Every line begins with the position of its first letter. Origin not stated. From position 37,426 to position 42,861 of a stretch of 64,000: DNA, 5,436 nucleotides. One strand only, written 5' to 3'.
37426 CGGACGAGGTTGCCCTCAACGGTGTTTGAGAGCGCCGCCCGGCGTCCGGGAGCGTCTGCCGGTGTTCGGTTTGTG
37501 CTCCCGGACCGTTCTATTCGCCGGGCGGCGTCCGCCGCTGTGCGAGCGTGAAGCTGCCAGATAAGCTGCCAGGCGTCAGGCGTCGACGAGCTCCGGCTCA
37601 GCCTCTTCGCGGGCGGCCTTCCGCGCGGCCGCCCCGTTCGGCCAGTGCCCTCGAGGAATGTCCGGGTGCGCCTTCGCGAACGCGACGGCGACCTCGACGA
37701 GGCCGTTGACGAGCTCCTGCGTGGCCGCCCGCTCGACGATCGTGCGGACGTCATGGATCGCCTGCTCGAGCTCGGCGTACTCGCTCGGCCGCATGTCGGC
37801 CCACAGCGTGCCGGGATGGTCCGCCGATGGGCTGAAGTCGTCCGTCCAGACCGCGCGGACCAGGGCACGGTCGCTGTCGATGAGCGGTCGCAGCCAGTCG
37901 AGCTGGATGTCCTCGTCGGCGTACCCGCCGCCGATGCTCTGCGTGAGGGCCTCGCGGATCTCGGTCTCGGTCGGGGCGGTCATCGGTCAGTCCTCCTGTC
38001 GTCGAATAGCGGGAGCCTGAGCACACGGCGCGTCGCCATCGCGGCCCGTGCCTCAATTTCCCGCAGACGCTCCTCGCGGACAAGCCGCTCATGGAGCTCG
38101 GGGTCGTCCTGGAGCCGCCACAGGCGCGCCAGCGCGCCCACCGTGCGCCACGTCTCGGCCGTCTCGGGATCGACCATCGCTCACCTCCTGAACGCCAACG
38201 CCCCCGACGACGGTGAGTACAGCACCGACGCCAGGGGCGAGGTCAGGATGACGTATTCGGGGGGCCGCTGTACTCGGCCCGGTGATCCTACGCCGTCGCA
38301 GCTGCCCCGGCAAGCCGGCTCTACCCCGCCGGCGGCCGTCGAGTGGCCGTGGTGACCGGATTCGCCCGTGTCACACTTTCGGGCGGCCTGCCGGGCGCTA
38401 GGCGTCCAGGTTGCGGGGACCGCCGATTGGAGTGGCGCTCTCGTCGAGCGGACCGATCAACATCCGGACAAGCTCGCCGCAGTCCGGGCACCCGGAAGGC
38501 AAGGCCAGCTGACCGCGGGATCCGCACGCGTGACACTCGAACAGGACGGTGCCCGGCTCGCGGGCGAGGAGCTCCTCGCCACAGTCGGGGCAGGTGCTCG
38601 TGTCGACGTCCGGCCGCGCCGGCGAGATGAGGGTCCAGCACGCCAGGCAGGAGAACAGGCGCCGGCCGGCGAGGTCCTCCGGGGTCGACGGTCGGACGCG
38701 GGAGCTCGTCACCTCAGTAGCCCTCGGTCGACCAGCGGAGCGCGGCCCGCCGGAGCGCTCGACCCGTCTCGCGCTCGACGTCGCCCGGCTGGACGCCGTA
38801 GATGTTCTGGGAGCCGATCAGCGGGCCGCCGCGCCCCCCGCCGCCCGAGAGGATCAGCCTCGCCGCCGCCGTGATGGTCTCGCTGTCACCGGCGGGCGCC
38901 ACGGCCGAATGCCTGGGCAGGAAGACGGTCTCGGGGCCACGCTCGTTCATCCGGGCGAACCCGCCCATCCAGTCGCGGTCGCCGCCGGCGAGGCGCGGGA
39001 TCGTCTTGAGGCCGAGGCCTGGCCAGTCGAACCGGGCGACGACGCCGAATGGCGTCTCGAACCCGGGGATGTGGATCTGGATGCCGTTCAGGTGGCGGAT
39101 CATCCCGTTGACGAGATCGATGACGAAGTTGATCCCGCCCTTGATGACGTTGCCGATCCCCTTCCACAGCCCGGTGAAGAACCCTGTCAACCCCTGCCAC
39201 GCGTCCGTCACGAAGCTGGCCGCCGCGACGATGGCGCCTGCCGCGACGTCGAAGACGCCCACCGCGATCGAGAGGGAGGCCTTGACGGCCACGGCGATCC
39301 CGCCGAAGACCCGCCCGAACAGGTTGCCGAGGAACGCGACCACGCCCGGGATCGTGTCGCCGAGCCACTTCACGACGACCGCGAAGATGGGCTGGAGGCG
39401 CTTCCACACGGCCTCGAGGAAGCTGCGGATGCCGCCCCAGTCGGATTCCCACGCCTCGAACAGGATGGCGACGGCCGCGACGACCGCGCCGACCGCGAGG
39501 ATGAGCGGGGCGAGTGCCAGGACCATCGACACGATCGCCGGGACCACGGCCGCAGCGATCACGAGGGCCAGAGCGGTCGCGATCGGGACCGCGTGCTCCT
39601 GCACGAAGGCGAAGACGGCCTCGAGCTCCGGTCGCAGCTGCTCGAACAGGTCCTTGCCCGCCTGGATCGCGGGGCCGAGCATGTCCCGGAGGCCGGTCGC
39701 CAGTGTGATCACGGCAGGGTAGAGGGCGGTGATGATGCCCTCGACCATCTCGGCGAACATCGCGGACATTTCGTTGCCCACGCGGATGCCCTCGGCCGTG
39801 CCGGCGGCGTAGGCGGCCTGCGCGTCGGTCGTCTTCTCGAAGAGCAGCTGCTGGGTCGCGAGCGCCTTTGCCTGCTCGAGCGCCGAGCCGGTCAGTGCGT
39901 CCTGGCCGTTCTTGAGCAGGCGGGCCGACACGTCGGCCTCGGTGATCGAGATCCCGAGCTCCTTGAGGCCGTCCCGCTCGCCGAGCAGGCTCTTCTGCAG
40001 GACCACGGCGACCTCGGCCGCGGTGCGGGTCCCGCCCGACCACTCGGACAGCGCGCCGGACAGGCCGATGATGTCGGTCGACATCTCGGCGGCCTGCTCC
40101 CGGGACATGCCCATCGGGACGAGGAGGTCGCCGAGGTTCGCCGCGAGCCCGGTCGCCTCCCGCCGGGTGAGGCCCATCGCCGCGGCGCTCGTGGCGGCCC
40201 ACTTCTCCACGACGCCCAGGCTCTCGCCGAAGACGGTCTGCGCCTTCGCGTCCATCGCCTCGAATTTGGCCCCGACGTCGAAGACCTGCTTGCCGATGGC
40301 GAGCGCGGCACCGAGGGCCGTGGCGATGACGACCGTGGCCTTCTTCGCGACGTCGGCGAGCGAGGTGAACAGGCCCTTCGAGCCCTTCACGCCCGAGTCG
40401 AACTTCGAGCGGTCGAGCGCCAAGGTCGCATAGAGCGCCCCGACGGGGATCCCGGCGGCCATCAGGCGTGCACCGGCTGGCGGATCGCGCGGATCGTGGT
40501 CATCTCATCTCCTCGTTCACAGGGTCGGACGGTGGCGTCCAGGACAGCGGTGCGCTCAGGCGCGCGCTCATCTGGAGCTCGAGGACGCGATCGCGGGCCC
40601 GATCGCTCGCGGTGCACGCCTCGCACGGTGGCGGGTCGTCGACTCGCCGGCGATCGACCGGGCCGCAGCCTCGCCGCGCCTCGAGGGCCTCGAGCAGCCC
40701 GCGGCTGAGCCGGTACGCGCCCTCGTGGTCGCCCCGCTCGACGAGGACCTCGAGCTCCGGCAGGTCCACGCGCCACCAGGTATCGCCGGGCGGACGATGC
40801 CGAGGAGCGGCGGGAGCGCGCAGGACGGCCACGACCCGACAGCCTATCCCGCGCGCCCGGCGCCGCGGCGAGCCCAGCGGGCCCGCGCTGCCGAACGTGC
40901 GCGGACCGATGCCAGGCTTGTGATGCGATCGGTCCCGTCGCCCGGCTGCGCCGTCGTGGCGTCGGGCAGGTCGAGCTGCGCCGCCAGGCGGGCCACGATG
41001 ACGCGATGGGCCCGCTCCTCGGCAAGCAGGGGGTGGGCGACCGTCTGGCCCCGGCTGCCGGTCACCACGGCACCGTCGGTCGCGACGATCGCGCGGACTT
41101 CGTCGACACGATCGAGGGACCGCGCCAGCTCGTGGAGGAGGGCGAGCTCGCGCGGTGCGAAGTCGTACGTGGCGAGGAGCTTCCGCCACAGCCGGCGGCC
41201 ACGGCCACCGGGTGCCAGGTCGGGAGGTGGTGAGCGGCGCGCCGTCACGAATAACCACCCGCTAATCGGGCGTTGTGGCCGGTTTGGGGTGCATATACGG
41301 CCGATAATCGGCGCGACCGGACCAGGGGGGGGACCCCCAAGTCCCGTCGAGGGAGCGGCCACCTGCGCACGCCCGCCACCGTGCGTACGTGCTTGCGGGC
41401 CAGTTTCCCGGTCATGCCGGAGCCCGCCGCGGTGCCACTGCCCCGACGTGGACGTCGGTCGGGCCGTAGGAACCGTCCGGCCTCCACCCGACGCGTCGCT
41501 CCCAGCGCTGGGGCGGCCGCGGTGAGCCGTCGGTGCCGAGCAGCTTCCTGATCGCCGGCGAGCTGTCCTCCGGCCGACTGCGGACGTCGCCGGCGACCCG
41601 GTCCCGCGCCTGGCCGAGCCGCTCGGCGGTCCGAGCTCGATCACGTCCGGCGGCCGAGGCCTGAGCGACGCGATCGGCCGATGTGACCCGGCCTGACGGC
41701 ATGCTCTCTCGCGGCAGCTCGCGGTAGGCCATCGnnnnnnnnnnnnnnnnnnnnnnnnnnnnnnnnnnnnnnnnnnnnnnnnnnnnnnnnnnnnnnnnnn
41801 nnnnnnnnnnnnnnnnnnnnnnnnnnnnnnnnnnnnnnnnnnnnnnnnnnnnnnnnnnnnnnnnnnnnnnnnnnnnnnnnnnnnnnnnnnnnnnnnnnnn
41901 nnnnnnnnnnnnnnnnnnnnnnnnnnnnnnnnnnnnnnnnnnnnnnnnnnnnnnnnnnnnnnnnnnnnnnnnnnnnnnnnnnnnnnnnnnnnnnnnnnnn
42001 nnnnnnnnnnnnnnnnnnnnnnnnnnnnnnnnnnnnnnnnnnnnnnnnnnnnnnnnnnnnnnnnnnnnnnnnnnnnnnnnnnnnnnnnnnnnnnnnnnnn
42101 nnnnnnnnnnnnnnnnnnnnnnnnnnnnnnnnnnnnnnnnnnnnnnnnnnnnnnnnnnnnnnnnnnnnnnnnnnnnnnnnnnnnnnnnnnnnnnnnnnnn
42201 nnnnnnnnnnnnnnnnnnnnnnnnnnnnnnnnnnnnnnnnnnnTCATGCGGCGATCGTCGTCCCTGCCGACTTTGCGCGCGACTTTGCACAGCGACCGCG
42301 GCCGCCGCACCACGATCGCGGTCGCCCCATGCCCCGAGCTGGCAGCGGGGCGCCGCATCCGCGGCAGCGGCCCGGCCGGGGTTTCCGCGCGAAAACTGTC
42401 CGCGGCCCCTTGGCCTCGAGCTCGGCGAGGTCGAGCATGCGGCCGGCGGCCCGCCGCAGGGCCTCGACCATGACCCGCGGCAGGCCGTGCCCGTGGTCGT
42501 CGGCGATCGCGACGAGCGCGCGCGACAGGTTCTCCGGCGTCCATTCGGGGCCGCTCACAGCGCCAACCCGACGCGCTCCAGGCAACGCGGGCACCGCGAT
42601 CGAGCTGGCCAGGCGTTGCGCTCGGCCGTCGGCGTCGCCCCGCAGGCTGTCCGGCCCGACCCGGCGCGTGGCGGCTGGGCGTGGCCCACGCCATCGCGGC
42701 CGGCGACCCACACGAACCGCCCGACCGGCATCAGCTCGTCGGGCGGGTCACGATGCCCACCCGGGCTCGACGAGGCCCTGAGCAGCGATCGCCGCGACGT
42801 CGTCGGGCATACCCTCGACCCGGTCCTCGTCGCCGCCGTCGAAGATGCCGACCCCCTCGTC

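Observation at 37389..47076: Compact tRNA-Leu-integrated phage-derived island with perfect 57-bp att repeats: a candidate actinobacterial phage satellite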

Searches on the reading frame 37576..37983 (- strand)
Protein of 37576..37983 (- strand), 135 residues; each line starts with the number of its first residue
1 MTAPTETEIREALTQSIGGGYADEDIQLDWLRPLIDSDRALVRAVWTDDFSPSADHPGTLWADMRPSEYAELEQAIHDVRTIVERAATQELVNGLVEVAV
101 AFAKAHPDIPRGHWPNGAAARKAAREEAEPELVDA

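Call 12: search_protein_families(library=pfam, proteins=[window:37576-37983:-], max_evalue=0.1)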
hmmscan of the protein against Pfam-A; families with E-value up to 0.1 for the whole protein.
window:37576-37983:- (135 aa): 0 families

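Call 46: search_protein_families(library=phrogs, proteins=[window:37576-37983:-], max_evalue=0.05)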
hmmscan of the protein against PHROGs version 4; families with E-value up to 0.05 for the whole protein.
window:37576-37983:- (135 aa): 0 families

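Call 72: search_protein_families(library=padloc, proteins=[window:37576-37983:-], max_evalue=0.01)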
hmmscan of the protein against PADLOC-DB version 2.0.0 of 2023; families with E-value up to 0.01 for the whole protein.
window:37576-37983:- (135 aa): 0 families

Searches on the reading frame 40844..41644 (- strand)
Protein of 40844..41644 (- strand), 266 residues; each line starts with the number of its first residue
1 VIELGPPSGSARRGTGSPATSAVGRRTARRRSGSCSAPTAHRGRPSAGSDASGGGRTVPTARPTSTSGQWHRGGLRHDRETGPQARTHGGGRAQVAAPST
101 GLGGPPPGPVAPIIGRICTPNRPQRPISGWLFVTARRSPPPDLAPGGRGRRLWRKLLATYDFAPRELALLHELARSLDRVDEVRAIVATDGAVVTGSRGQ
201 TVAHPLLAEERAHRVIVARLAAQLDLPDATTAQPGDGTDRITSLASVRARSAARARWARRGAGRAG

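Call 10: search_protein_families(library=pfam, proteins=[window:40844-41644:-], max_evalue=0.1)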
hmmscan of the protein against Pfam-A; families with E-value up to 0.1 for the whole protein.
window:40844-41644:- (266 aa): 1 family
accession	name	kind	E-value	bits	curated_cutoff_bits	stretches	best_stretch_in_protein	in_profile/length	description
PF05119.17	Terminase_4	-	0.00023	22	24.7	1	150-226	6-83/98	Phage terminase, small subunit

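Call 11: search_protein_families(library=phrogs, proteins=[window:40844-41644:-], max_evalue=0.01)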
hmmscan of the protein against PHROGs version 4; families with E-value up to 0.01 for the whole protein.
window:40844-41644:- (266 aa): 1 family
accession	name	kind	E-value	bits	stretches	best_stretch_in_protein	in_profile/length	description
phrog_1496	-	head and packaging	9.8e-17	62.1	1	142-256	11-134/137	terminase small subunit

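Call 13: search_protein_families(library=ncbifam, proteins=[window:40844-41644:-], max_evalue=0.01)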
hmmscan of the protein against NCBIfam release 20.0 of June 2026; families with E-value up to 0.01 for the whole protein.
window:40844-41644:- (266 aa): 0 families

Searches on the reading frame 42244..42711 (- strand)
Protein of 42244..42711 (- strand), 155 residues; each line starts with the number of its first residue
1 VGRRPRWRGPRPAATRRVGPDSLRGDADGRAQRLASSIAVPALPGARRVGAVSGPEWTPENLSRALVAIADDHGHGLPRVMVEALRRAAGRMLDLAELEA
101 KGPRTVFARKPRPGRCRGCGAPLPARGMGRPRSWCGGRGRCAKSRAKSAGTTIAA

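Call 10: search_protein_families(library=pfam, proteins=[window:42244-42711:-], max_evalue=0.1)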
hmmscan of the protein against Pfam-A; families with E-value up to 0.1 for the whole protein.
window:42244-42711:- (155 aa): 0 families

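Call 11: search_protein_families(library=phrogs, proteins=[window:42244-42711:-], max_evalue=0.01)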
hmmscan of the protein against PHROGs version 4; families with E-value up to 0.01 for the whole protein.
window:42244-42711:- (155 aa): 0 families

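Call 13: search_protein_families(library=ncbifam, proteins=[window:42244-42711:-], max_evalue=0.01)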
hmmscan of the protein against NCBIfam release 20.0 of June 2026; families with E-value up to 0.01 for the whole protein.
window:42244-42711:- (155 aa): 0 families

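Call 72: search_protein_families(library=padloc, proteins=[window:42244-42711:-], max_evalue=0.01)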
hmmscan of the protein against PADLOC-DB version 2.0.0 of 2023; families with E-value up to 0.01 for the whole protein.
window:42244-42711:- (155 aa): 0 families
